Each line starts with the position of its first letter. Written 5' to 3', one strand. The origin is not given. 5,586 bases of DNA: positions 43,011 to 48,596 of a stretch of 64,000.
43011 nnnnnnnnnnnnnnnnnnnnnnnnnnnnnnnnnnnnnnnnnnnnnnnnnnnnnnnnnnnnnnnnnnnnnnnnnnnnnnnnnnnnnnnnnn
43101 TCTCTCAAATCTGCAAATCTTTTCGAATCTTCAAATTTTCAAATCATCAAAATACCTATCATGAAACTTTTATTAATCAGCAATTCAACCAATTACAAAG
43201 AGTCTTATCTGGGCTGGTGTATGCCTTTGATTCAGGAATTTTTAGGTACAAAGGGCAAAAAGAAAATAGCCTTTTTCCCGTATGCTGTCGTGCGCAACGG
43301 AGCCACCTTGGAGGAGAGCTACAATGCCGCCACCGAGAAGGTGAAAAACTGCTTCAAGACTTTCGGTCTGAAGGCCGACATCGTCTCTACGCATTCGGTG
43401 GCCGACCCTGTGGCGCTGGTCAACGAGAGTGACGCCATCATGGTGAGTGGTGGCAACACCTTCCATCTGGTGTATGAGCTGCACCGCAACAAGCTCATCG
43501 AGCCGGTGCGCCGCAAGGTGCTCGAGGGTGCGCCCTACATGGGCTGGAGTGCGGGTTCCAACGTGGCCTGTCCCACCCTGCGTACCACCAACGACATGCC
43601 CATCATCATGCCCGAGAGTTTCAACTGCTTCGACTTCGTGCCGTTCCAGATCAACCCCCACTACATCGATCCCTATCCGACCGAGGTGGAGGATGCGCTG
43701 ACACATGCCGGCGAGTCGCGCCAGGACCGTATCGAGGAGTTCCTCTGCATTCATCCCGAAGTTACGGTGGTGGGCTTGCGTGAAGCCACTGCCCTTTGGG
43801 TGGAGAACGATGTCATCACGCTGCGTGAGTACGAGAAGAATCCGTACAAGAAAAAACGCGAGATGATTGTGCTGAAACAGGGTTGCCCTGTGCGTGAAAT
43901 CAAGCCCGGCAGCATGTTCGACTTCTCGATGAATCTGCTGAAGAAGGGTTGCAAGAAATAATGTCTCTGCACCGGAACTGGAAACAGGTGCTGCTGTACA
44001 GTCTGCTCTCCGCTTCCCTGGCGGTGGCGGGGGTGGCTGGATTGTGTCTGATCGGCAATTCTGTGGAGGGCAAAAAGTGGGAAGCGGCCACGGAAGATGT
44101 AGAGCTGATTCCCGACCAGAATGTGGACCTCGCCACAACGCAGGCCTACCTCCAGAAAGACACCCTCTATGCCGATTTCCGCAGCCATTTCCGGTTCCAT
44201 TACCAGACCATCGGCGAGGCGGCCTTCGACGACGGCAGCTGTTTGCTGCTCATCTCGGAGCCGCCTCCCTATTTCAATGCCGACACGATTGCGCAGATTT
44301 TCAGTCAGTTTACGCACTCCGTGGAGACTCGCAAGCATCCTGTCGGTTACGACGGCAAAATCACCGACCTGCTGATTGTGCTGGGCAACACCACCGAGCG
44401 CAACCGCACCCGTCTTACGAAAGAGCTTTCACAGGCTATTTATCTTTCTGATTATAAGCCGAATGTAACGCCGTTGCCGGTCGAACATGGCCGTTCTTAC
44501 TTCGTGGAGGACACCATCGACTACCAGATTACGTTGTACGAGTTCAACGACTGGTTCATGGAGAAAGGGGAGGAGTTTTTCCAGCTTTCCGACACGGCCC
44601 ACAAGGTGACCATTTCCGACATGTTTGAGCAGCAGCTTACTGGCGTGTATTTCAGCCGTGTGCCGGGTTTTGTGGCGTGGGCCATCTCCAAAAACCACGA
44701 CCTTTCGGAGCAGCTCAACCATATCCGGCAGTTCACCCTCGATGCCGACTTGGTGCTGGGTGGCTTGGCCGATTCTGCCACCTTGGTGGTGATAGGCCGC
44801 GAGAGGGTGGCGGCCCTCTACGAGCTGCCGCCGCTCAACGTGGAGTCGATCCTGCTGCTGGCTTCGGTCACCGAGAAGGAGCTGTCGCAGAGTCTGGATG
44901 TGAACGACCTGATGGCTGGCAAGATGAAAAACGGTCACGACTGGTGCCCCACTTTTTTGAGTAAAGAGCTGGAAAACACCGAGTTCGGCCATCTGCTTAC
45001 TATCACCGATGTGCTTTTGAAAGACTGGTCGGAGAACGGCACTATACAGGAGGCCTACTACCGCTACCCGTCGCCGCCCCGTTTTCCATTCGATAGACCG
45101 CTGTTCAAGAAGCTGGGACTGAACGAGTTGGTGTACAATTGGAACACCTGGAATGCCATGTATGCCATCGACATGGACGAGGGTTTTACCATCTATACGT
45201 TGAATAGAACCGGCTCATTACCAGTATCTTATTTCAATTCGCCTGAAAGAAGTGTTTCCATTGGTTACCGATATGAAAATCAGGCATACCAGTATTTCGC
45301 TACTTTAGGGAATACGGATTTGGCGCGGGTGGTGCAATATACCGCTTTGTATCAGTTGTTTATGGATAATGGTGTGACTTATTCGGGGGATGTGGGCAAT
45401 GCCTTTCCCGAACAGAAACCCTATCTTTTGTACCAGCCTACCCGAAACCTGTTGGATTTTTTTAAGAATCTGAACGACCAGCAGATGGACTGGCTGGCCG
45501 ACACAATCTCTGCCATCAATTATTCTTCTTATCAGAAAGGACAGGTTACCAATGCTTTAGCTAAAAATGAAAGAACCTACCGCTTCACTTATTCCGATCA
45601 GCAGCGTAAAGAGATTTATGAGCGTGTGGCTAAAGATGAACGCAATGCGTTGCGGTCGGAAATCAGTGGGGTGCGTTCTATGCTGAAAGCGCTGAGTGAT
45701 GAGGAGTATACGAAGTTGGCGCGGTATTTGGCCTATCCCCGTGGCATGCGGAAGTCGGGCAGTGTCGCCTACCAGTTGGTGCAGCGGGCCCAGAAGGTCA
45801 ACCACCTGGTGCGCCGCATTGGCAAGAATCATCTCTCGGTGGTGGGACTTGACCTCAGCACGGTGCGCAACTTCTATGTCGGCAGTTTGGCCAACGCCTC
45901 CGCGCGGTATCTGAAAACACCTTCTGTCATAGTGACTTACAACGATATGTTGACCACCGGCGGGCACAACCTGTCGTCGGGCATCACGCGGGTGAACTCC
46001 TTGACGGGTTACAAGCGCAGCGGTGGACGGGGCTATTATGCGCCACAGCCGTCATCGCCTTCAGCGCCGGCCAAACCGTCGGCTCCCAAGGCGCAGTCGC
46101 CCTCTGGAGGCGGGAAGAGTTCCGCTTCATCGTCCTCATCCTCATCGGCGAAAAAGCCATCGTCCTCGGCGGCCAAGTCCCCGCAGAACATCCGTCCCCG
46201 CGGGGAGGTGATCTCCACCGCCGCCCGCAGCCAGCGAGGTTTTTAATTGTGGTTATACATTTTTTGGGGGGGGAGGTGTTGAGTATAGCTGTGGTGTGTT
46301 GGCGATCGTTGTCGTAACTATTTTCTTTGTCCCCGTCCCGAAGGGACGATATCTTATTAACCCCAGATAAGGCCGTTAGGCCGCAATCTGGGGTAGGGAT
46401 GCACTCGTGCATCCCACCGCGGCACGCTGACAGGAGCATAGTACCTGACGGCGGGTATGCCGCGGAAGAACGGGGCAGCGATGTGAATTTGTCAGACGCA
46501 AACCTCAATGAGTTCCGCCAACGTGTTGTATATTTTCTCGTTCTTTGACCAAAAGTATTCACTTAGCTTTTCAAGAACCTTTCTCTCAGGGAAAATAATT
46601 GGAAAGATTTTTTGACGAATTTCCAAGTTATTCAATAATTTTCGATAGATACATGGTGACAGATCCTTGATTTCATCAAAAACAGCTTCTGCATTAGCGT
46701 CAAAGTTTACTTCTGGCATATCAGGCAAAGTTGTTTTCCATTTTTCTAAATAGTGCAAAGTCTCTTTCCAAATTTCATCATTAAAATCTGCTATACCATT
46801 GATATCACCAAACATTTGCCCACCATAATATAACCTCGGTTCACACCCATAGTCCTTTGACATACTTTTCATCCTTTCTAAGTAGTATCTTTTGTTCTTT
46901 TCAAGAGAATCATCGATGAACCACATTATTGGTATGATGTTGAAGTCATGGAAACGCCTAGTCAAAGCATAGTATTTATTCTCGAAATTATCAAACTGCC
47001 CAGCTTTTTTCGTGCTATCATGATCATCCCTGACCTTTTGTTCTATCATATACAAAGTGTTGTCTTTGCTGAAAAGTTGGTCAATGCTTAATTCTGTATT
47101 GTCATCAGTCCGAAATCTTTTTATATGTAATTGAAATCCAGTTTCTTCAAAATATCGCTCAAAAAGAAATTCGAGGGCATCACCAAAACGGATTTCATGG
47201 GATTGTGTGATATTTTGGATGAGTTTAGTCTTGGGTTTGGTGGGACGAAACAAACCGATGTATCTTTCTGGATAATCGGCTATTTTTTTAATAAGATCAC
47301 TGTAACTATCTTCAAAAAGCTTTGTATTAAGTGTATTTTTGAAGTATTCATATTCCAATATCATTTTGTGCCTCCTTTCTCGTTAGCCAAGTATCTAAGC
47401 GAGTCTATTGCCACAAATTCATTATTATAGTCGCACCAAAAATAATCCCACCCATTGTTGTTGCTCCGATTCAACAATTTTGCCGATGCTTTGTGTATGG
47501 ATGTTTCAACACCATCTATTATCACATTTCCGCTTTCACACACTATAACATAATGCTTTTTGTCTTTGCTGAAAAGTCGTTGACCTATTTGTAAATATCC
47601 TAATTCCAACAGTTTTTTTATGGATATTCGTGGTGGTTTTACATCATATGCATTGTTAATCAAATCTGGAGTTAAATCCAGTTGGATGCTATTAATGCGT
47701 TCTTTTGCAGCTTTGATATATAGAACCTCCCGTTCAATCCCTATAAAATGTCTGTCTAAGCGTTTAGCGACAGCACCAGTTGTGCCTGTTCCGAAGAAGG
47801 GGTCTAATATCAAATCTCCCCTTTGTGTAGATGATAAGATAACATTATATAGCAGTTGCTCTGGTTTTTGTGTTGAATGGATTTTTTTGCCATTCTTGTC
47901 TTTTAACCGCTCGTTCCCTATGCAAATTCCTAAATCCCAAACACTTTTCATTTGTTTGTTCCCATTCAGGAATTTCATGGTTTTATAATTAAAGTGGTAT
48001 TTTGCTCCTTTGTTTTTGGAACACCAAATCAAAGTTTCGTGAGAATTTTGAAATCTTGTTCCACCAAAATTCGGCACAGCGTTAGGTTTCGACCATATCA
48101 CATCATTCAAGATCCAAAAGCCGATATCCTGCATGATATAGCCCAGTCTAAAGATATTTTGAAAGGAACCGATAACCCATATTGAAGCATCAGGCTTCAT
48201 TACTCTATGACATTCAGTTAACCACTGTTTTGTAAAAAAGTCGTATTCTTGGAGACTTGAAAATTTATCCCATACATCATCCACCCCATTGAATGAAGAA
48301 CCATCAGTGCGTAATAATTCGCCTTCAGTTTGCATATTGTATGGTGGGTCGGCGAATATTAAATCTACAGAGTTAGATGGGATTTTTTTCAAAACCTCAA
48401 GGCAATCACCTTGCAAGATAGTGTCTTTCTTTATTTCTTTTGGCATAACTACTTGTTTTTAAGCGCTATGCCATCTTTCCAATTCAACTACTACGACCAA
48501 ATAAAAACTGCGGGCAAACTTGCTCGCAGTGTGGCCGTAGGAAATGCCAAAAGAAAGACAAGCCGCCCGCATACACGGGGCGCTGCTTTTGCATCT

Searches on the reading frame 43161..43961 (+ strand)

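Call 20: search_protein_families(library=pfam, proteins=[window:43161-43961:+], max_evalue=0.001)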
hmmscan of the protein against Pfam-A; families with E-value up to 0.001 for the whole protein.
window:43161-43961:+ (266 aa): 1 family
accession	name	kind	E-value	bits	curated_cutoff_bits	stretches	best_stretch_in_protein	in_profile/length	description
PF03575.23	Peptidase_S51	-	4.7e-52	177.1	23.9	1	3-220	1-204/206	Peptidase family S51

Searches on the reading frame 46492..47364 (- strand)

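Call 20: search_protein_families(library=pfam, proteins=[window:46492-47364:-], max_evalue=0.001)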
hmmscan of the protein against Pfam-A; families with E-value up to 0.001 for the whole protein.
window:46492-47364:- (290 aa): 0 families

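Call 50: search_protein_families(library=ncbifam, proteins=[window:46492-47364:-], max_evalue=0.001)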
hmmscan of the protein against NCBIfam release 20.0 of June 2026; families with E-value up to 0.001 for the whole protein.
window:46492-47364:- (290 aa): 1 family
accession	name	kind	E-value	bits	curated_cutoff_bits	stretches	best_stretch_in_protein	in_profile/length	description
NF045832.1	restrict_HpyAIV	equivalog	1.4e-75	254.2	160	1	3-266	1-268/269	HpyAIV family type II restriction enzyme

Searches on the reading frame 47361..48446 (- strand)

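Call 20: search_protein_families(library=pfam, proteins=[window:47361-48446:-], max_evalue=0.001)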
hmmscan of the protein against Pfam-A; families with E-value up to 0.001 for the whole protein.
window:47361-48446:- (361 aa): 2 families
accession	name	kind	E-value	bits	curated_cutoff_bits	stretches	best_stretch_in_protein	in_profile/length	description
PF01555.25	N6_N4_Mtase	-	1.9e-63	214.8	26.7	1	27-249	1-221/221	DNA methylase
PF18755.6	RAMA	-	1.2e-07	32.1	35.2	1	269-336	14-86/107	Restriction Enzyme Adenine Methylase Associated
